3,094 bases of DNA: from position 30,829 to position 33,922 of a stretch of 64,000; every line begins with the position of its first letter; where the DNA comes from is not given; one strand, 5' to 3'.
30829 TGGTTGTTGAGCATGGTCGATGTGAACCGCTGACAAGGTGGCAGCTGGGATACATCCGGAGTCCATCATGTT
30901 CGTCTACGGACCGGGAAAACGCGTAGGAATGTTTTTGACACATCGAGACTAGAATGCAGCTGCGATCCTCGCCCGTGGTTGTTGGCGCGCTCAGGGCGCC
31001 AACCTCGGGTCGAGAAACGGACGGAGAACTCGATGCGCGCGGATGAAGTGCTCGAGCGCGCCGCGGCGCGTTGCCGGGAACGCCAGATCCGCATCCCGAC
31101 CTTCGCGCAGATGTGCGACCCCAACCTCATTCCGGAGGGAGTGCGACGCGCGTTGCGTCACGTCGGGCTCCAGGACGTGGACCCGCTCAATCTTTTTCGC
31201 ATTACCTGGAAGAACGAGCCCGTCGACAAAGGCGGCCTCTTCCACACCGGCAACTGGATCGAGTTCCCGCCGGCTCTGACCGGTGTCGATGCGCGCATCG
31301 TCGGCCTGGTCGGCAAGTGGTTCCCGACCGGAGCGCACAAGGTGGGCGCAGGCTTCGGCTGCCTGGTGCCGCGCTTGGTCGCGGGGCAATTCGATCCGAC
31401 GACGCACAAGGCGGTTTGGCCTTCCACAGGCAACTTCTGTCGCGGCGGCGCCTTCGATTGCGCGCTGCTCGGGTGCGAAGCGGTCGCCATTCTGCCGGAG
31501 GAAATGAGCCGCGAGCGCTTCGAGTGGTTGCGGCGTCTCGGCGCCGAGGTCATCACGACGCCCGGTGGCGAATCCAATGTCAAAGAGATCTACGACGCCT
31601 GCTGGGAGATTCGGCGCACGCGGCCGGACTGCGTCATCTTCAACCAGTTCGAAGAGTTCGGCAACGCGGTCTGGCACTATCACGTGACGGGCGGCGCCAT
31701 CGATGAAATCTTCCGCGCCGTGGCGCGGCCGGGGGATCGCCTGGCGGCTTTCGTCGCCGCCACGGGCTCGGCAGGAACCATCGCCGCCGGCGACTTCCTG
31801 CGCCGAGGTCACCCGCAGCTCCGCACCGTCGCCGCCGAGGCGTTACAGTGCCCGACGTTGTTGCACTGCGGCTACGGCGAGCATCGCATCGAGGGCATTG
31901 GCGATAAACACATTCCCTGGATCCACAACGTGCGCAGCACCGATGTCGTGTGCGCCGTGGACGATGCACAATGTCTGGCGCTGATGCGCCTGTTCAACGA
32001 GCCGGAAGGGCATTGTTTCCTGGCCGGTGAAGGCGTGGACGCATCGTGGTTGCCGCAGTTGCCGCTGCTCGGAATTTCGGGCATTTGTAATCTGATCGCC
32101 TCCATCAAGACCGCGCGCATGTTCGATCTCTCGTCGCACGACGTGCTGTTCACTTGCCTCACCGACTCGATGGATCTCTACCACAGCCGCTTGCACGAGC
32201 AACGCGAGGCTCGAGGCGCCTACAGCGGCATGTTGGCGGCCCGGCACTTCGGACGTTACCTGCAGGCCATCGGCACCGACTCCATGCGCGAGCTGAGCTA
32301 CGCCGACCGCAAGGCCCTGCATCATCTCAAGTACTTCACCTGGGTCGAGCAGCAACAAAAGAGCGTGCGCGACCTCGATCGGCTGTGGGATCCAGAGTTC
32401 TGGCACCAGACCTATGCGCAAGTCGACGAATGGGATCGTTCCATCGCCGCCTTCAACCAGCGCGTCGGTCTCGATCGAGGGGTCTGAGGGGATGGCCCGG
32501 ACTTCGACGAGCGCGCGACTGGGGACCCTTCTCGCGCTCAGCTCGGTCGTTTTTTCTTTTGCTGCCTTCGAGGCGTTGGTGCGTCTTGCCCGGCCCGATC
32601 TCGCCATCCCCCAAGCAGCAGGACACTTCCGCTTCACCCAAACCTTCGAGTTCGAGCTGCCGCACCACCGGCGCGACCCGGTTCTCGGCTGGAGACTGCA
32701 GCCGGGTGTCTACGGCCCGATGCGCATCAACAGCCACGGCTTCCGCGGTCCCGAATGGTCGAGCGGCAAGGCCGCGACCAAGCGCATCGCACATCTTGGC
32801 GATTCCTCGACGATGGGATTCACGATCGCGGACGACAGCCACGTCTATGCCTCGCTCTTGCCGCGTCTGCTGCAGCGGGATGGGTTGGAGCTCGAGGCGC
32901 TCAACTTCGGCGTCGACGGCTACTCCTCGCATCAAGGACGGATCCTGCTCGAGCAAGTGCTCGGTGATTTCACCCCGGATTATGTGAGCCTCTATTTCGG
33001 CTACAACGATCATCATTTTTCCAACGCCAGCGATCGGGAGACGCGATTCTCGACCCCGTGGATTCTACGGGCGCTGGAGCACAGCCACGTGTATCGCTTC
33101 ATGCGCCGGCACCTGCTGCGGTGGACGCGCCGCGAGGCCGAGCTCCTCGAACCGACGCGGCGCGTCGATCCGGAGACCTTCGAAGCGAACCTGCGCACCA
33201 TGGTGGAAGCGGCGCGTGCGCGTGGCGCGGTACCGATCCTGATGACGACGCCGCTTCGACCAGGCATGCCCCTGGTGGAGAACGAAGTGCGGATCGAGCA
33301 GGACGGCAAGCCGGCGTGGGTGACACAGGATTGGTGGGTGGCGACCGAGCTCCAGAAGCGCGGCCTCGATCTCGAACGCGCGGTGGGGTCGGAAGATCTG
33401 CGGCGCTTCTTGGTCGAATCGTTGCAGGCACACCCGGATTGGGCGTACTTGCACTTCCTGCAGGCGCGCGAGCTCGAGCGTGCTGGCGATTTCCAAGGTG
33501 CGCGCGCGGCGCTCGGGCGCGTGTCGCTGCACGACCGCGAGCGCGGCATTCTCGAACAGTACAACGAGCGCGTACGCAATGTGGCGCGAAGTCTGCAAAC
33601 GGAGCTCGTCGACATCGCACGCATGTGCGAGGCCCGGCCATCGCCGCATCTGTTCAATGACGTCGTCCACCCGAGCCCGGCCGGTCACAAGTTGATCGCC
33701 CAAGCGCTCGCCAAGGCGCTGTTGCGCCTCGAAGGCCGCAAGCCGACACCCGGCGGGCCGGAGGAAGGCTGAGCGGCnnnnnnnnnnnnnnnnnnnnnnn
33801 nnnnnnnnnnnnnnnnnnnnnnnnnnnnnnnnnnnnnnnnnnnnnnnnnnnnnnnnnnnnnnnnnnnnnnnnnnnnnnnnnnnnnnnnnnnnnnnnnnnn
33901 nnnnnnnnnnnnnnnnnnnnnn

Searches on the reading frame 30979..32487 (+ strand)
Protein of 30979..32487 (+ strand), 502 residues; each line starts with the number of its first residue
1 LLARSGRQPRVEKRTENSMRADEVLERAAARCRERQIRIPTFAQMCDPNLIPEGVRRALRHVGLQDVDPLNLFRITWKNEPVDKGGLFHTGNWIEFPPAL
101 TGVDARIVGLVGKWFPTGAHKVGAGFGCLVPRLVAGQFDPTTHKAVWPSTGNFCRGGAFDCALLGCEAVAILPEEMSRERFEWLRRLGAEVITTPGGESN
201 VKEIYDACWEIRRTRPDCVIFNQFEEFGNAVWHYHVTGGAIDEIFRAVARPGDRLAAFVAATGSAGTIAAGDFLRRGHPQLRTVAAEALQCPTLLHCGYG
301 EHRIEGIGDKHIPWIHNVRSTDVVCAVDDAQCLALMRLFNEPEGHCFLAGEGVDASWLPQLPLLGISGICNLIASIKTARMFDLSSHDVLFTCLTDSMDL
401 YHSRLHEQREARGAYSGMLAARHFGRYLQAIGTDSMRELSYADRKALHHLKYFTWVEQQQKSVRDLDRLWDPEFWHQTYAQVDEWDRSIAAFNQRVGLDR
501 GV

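Call 5: search_protein_families(library=pfam, proteins=[window:30979-32487:+], max_evalue=0.01)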
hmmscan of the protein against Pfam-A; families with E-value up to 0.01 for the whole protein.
window:30979-32487:+ (502 aa): 1 family
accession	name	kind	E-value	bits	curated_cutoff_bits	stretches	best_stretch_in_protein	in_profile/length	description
PF00291.31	PALP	-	7.5e-20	71.9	35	1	117-344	34-261/295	Pyridoxal-phosphate dependent enzyme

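Call 15: find_related_loci(query=window:30979-32487:+, collection=genome_contigs, flank=10000)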
Query window:30979-32487:+ (502 aa) in genome_contigs; peptide patterns used: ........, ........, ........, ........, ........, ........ (x = any residue, [..] = any of these).
599 stretches matched a pattern (row limit reached: there are more); 597 encode a relative of the query (tblastn E <= 1e-3); the best 80 are kept; 80 distinct loci.
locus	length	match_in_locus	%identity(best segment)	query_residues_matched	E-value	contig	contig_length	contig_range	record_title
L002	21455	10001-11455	76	16-498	0e+0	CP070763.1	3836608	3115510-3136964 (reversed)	MAG: Candidatus Latescibacterota bacterium isolate bin260 chromosome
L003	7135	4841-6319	74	10-499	0e+0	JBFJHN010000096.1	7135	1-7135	MAG: Candidatus Krumholzibacteriia bacterium isolate Mix_sand16.2022.02.G.6 k141_1531597_length_7135_cov_9.0000, whole g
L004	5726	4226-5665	75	18-496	0e+0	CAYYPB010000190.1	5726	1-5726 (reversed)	MAG TPA_asm: uncultured Planctomycetaceae bacterium isolate binchicken_co275_148 genome assembly, contig: NODE_25779_len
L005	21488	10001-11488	70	4-498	0e+0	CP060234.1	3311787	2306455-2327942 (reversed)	MAG: Phycisphaeraceae bacterium isolate HK-STAS-PLAN-6 chromosome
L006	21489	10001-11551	68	1-498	0e+0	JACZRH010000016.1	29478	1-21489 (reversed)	MAG: Planctomycetota bacterium isolate B100T1B8 B100T1B8_NODE2335, whole genome shotgun sequence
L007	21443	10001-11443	69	18-498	0e+0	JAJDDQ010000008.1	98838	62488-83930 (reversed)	MAG: Phycisphaerae bacterium isolate OFTM258 OFTM258_7, whole genome shotgun sequence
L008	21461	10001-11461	70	7-493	0e+0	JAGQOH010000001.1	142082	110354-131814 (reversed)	MAG: Phycisphaerales bacterium isolate HKST-UBA09 NODE_1_length_142082_cov_3.761311, whole genome shotgun sequence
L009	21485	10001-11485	68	23-498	0e+0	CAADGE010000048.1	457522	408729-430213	uncultured planctomycete isolate PLA6.fa.gz genome assembly, contig: k127_205009, whole genome shotgun sequence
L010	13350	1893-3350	69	3-498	0e+0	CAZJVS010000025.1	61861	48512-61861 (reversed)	MAG TPA_asm: uncultured Planctomycetaceae bacterium isolate SRP173033_co3_20 genome assembly, contig: NODE_408_length_61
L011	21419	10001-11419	68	25-497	0e+0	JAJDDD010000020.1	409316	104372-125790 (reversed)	MAG: Phycisphaerales bacterium isolate OFTM373 OFTM373_19, whole genome shotgun sequence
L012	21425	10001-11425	71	22-496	0e+0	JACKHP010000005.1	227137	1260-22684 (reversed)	MAG: Planctomycetota bacterium isolate HK-STAS-PLAN-21 HK-STAS-PLAN-21_5, whole genome shotgun sequence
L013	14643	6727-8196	69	10-498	0e+0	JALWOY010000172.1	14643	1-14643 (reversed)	MAG: Phycisphaerales bacterium isolate M2_maxbin2_scaf2bin.260 M2_NODE_4863_length_14643_cov_5.027762, whole genome shot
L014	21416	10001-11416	71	25-496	0e+0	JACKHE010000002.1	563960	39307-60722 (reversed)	MAG: Phycisphaeraceae bacterium isolate HK-STAS-PLAN-10 HK-STAS-PLAN-10_2, whole genome shotgun sequence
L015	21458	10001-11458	71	14-496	0e+0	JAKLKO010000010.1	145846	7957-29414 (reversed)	MAG: Phycisphaerae bacterium isolate MAG.52 MAG.52-NODE_10_length_145846_cov_7.233616, whole genome shotgun sequence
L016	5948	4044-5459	68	25-496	0e+0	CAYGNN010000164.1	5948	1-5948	MAG TPA_asm: uncultured Phycisphaeraceae bacterium isolate ERP116193_co2_277 genome assembly, contig: NODE_31228_length_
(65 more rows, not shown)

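Call 26: search_protein_families(library=ncbifam, proteins=[window:30979-32487:+], max_evalue=0.01)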
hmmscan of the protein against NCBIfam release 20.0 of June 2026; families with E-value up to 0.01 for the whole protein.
window:30979-32487:+ (502 aa): 12 families
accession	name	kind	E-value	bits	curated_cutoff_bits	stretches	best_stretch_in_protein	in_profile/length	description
TIGR01139.1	cysK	equivalog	1.1e-27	97.1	350.95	1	136-344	52-254/298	cysteine synthase A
TIGR01136.1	cysKM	subfamily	3.7e-27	95.4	344.15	1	137-344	53-254/299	cysteine synthase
NF007989.0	PRK10717.1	equivalog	3.5e-21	75.6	387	1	143-405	66-316/334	cysteine synthase A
TIGR01137.1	cysta_beta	equivalog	2e-20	72.9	510.25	1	136-344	57-266/457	cystathionine beta-synthase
NF008735.0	PRK11761.1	equivalog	4.4e-13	49.1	413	1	146-345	67-252/296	cysteine synthase CysM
TIGR03945.1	PLP_SbnA_fam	equivalog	5.3e-13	48.7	349.95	1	118-344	35-256/304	2,3-diaminopropionate biosynthesis protein SbnA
TIGR01138.1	cysM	equivalog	2.4e-09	37.1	394.2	1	150-343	67-246/290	cysteine synthase B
NF053679.1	CysteaSynCapA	equivalog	2.7e-08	33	600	1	161-344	86-274/329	cysteate synthase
TIGR01124.1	ilvA_2Cterm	equivalog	0.0005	18.8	411.3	1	146-288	69-201/499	threonine ammonia-lyase, biosynthetic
NF006058.0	PRK08206.1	equivalog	0.00066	18.3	276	1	150-195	124-169/402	diaminopropionate ammonia-lyase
NF006094.0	PRK08246.1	subfamily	0.0014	18.1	331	1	141-295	67-207/310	serine/threonine dehydratase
TIGR01747.1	diampropi_NH3ly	subfamily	0.008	15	274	0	149-194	101-146/376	diaminopropionate ammonia-lyase family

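Call 50: find_homologous_proteins(query=window:31030-32487:+, max_evalue=1e-100)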
Query window:31030-32487:+ (485 aa): 8000 proteins with E <= 1e-100 among 8000 candidates; the best 120 are listed.
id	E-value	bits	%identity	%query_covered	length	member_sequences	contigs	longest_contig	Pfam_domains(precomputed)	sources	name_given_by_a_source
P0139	0.0e+0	1152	100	100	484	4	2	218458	PF00291.32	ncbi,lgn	-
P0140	0.0e+0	1048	90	100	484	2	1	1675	PF00291.32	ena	-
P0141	1.3e-287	973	86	99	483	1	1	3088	PF00291.32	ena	-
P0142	1.9e-278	942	81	99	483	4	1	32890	PF00291.32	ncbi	-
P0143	1.4e-260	883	77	98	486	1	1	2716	PF00291.32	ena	-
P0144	2.6e-260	883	77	98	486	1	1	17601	PF00291.32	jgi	jgi:cysteine synthase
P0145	1.4e-259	880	76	99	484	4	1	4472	PF00291.32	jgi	jgi:cysteine synthase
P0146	5.7e-259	878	74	98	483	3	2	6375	PF00291.32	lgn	-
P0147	3.9e-258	875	74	100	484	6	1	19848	PF00291.32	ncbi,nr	ncbi:MAG: pyridoxal-phosphate dependent enzyme [Planctomycetota bacterium]|nr:pyridoxal-phosphate de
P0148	4.3e-258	875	76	99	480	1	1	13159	PF00291.32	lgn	-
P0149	3.7e-256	869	74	99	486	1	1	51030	PF00291.32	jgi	jgi:cysteine synthase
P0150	5.0e-256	868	76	99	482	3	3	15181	PF00291.32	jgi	jgi:cysteine synthase A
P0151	6.2e-256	868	75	98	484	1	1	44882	PF00291.32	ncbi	-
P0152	1.2e-255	867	74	98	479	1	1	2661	PF00291.32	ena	-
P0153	3.8e-255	865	74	98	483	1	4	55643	PF00291.32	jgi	-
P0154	4.7e-255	865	76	99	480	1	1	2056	PF00291.32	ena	-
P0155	1.0e-254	864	75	99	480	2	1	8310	PF00291.32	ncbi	-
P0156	1.3e-254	864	75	98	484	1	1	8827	PF00291.32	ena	-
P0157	2.9e-254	863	74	99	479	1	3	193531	PF00291.32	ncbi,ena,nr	ncbi:MAG: pyridoxal-phosphate dependent enzyme [Phycisphaerales bacterium]|nr:pyridoxal-phosphate de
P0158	8.8e-254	861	74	99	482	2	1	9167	PF00291.32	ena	-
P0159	1.1e-253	861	74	99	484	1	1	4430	PF00291.32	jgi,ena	-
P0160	1.5e-253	860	75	98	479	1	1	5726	PF00291.32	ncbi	-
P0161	5.5e-253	858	74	98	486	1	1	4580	PF00291.32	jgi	jgi:cysteine synthase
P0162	2.0e-252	857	73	99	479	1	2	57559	PF00291.32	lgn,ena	-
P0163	2.1e-252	856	73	98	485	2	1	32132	PF00291.32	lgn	-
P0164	2.1e-252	856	74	99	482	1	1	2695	PF00291.32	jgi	jgi:cysteine synthase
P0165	3.3e-252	856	74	98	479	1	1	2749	PF00291.32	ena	-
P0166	6.5e-252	855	74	99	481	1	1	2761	PF00291.32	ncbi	-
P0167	7.6e-252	855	74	99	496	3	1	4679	PF00291.32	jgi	-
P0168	1.1e-250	851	72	99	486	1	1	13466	PF00291.32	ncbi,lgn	-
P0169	3.8e-249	846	73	99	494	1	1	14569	PF00291.32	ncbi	-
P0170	5.7e-249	845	73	99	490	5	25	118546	PF00291.32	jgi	jgi:cysteine synthase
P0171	6.8e-249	845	75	98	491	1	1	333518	PF00291.32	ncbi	ncbi:MAG: pyridoxal-phosphate dependent enzyme [Candidatus Eisenbacteria bacterium]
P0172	1.5e-248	844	73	98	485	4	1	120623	PF00291.32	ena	-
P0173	2.9e-248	843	74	98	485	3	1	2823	PF00291.32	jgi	jgi:cysteine synthase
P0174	3.1e-248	843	74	99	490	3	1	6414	PF00291.32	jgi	-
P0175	4.3e-248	842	72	99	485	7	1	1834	PF00291.32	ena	-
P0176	4.7e-248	842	72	99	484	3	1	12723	PF00291.32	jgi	jgi:cysteine synthase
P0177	9.7e-248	841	73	98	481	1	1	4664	PF00291.32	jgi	jgi:cysteine synthase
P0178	2.0e-247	840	72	98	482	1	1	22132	PF00291.32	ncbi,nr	ncbi:MAG: pyridoxal-phosphate dependent enzyme [Planctomycetes bacterium]|nr:pyridoxal-phosphate dep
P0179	4.5e-247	839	72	98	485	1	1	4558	PF00291.32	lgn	-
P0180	5.1e-247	839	73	99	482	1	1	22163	PF00291.32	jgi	-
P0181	5.1e-247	839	73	98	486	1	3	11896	PF00291.32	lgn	-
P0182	8.8e-247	838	72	98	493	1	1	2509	PF00291.32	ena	-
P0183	1.3e-246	837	71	98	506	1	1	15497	PF00291.32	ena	-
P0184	1.4e-246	837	72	98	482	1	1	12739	PF00291.32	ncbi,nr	ncbi:MAG: pyridoxal-phosphate dependent enzyme [Planctomycetes bacterium]|nr:pyridoxal-phosphate dep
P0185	1.6e-246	837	72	98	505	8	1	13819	PF00291.32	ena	-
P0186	1.6e-246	837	74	99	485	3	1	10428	PF00291.32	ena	-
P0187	1.8e-246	837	72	99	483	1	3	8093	PF00291.32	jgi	jgi:cysteine synthase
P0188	1.8e-246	837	72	98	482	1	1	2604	PF00291.32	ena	-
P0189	2.8e-246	836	73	98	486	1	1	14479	PF00291.32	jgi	jgi:cysteine synthase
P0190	2.8e-246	836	72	98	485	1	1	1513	PF00291.32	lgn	-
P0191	3.2e-246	836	72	99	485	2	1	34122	PF00291.32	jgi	jgi:cysteine synthase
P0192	4.6e-246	836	71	99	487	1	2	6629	PF00291.32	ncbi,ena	-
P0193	8.3e-246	835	71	98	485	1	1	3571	PF00291.32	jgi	jgi:cysteine synthase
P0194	1.0e-245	834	72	98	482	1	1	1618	PF00291.32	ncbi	-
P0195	1.5e-245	834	73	98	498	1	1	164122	PF00291.32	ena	-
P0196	1.5e-245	834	73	99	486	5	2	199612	PF00291.32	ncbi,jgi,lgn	jgi:cysteine synthase A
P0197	2.5e-245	833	72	100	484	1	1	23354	PF00291.32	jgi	jgi:cysteine synthase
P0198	2.5e-245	833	72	98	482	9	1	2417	PF00291.32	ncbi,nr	ncbi:MAG: pyridoxal-phosphate dependent enzyme [Planctomycetes bacterium]|nr:pyridoxal-phosphate dep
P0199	2.9e-245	833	72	98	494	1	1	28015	PF00291.32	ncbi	-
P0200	3.0e-245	833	72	99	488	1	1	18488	PF00291.32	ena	-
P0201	5.0e-245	832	73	98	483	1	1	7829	PF00291.32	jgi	-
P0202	5.3e-245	832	71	99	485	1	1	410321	PF00291.32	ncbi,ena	-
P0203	5.4e-245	832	72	98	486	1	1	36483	PF00291.32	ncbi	-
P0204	8.9e-245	831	72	99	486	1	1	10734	PF00291.32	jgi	jgi:cysteine synthase A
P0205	1.1e-244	831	72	98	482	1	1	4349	PF00291.32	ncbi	-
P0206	1.4e-244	831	72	99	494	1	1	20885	PF00291.32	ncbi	ncbi:MAG: pyridoxal-phosphate dependent enzyme [Phycisphaerae bacterium]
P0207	2.5e-244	830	73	98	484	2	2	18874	PF00291.32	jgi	-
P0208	3.0e-244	830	72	98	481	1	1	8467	PF00291.32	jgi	jgi:cysteine synthase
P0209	3.3e-244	829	74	94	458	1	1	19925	PF00291.32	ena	-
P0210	4.0e-244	829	71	98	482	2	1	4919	PF00291.32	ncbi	-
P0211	6.1e-244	829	71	99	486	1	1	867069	PF00291.32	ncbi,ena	-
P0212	6.3e-244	828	71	99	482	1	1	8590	PF00291.32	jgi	jgi:cysteine synthase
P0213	7.6e-244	828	69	99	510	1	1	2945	PF00291.32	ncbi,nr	ncbi:MAG: pyridoxal-phosphate dependent enzyme [Phycisphaerae bacterium]|nr:pyridoxal-phosphate depe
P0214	1.1e-243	828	72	98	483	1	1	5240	PF00291.32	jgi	jgi:cysteine synthase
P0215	1.7e-243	827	72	98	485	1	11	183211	PF00291.32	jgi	jgi:cysteine synthase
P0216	1.7e-243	827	71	98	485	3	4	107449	PF00291.32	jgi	jgi:cysteine synthase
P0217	1.7e-243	827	73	99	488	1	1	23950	PF00291.32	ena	-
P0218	1.8e-243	827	71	100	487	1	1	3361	PF00291.32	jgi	-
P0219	2.7e-243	826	71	98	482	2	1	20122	PF00291.32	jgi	jgi:cysteine synthase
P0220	4.1e-243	826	72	98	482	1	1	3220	PF00291.32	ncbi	-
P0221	4.7e-243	826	71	99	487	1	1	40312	PF00291.32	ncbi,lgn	-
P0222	5.9e-243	825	71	98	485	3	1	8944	PF00291.32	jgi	jgi:cysteine synthase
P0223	6.6e-243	825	70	98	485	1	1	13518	PF00291.32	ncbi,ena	-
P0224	6.7e-243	825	70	98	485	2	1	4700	PF00291.32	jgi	jgi:cysteine synthase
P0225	7.1e-243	825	72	98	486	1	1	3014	PF00291.32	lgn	-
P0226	1.1e-242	824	72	98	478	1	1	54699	PF00291.32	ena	-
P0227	1.1e-242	824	71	98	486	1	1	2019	PF00291.32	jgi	jgi:cysteine synthase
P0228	1.4e-242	824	70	100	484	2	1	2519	PF00291.32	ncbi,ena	-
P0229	1.8e-242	824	71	98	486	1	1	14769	PF00291.32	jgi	jgi:cysteine synthase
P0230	2.2e-242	823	71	98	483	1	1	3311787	PF00291.32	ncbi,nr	ncbi:MAG: pyridoxal-phosphate dependent enzyme [Phycisphaeraceae bacterium]|nr:MAG: pyridoxal-phosph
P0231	2.4e-242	823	71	99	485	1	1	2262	PF00291.32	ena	-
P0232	3.3e-242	823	71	98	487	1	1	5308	PF00291.32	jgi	jgi:cysteine synthase A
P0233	3.6e-242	823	70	99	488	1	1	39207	PF00291.32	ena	-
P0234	3.8e-242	823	73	98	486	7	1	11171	PF00291.32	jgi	jgi:cysteine synthase A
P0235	5.1e-242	822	71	98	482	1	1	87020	PF00291.32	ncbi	-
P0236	5.1e-242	822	71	98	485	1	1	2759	PF00291.32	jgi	jgi:cysteine synthase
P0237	5.1e-242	822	71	98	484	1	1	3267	PF00291.32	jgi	-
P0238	6.1e-242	822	72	99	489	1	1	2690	PF00291.32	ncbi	-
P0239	6.4e-242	822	71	99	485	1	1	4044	PF00291.32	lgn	-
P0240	8.4e-242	821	71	98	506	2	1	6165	PF00291.32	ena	-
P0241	1.0e-241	821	70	98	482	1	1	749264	PF00291.32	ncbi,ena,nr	ncbi:MAG TPA: pyridoxal-phosphate dependent enzyme [Phycisphaerae bacterium]|nr:pyridoxal-phosphate 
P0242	1.1e-241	821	71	98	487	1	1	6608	PF00291.32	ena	-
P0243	1.2e-241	821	70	98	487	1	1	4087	PF00291.32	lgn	-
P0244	1.2e-241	821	71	98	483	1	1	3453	PF00291.32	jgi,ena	-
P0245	1.3e-241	821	72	98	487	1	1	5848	PF00291.32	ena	-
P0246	1.4e-241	821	73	95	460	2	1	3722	PF00291.32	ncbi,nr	ncbi:MAG: pyridoxal-phosphate dependent enzyme, partial [Planctomycetes bacterium]|nr:pyridoxal-phos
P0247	1.6e-241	821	69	98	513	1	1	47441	PF00291.32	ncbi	-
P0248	1.9e-241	820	70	99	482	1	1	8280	PF00291.32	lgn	-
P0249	2.3e-241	820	72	98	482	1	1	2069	PF00291.32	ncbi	-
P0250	2.6e-241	820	70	98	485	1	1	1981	PF00291.32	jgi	jgi:cysteine synthase A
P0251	3.0e-241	820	74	98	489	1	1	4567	PF00291.32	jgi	jgi:cysteine synthase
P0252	3.1e-241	820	71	98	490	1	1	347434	PF00291.32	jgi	-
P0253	3.7e-241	819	72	98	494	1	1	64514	PF00291.32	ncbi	-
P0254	4.9e-241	819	70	98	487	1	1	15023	PF00291.32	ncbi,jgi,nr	ncbi:MAG: pyridoxal-phosphate dependent enzyme [Planctomycetes bacterium]|nr:pyridoxal-phosphate dep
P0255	4.9e-241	819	72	99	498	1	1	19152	PF00291.32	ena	-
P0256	5.0e-241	819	72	98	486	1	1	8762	PF00291.32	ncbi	-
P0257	5.1e-241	819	70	98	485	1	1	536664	PF00291.32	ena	-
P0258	5.6e-241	819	71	98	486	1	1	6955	PF00291.32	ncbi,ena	-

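Call 51: find_encoding_contigs(protein=P0142, flank=10000, max_places=2)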
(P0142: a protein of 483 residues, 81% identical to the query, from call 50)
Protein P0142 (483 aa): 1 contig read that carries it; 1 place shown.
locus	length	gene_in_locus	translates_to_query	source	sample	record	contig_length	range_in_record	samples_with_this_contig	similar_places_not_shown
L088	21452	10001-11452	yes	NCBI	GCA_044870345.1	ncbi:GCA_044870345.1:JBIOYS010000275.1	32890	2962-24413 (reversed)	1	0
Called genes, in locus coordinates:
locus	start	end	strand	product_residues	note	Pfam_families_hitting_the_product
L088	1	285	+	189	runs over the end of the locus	PF05163:DinB, PF12867:DinB_2 (weak)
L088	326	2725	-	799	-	PF14522:Cytochrome_C7 (faint), PF14537:Cytochrom_c3_2 (faint), PF09699:Paired_CXXCH_1 (faint), PF13435:Cytochrome_C554 (faint), PF13428:TPR_14 (faint), PF13432:TPR_16 (weak), PF14559:TPR_19 (weak), PF14559:TPR_19, +9 more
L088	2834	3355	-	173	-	PF01035:DNA_binding_1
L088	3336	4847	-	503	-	PF02805:Ada_Zn_binding, PF00165:HTH_AraC (faint), PF12833:HTH_18, PF06029:AlkA_N, PF00730:HhH-GPD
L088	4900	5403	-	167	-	PF13414:TPR_11 (faint), PF13428:TPR_14 (faint), PF07719:TPR_2 (faint), PF13431:TPR_17 (faint), PF14559:TPR_19 (weak)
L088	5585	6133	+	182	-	-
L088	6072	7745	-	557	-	PF00512:HisKA, PF02518:HATPase_c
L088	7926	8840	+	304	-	PF01370:Epimerase, PF08338:DUF1731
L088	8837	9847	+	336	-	PF04463:2-thiour_desulf, PF08349:DUF1722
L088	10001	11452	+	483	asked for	PF00291:PALP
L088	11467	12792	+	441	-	PF00657:Lipase_GDSL (faint), PF13472:Lipase_GDSL_2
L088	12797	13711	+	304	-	PF01149:Fapy_DNA_glyco, PF06831:H2TH, PF06827:zf-FPG_IleRS (weak)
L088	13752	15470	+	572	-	-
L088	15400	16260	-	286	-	PF01370:Epimerase, PF02254:TrkA_N (weak), PF05368:NmrA, PF13460:NAD_binding_10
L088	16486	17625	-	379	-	PF12679:ABC2_membrane_2, PF12698:ABC2_membrane_3, PF01061:ABC2_membrane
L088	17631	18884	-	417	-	PF12698:ABC2_membrane_3, PF01061:ABC2_membrane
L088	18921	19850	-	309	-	PF00005:ABC_tran, PF13304:AAA_21 (weak)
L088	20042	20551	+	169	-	PF00583:Acetyltransf_1, PF13673:Acetyltransf_10, PF13508:Acetyltransf_7, PF08445:FR47 (weak)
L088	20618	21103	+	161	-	PF04542:Sigma70_r2, PF08281:Sigma70_r4_2, PF04545:Sigma70_r4 (weak)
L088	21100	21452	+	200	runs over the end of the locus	PF13490:zf-HC2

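Call 52: find_encoding_contigs(protein=P0141, flank=10000, max_places=2)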
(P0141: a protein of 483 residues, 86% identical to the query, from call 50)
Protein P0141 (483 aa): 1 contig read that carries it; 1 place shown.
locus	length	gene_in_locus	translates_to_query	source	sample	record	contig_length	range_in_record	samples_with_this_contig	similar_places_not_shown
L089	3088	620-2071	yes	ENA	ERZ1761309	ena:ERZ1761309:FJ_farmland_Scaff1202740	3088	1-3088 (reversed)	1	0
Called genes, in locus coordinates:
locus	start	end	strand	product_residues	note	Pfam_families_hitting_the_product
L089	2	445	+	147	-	?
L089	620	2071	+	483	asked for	PF00291:PALP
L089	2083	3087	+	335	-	?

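Call 53: find_encoding_contigs(protein=P0140, flank=10000, max_places=2)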
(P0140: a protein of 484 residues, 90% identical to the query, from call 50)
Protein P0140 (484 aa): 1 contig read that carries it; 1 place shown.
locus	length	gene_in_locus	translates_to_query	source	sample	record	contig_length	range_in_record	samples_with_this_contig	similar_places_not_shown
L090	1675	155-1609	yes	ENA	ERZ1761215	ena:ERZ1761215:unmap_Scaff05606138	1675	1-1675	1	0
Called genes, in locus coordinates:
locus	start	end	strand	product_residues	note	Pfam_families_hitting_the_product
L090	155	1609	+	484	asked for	PF00291:PALP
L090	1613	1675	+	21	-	?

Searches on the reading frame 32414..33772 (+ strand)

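Call 5: search_protein_families(library=pfam, proteins=[window:32414-33772:+], max_evalue=0.01)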
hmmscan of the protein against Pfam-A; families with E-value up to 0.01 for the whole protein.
window:32414-33772:+ (452 aa): 2 families
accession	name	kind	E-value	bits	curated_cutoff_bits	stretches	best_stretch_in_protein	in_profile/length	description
PF13472.12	Lipase_GDSL_2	-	2.3e-22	80.8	32.9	2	128-293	2-123/178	GDSL-like Lipase/Acylhydrolase family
PF00657.28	Lipase_GDSL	-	4.1e-10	40.6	23.6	2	373-432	138-208/208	GDSL-like Lipase/Acylhydrolase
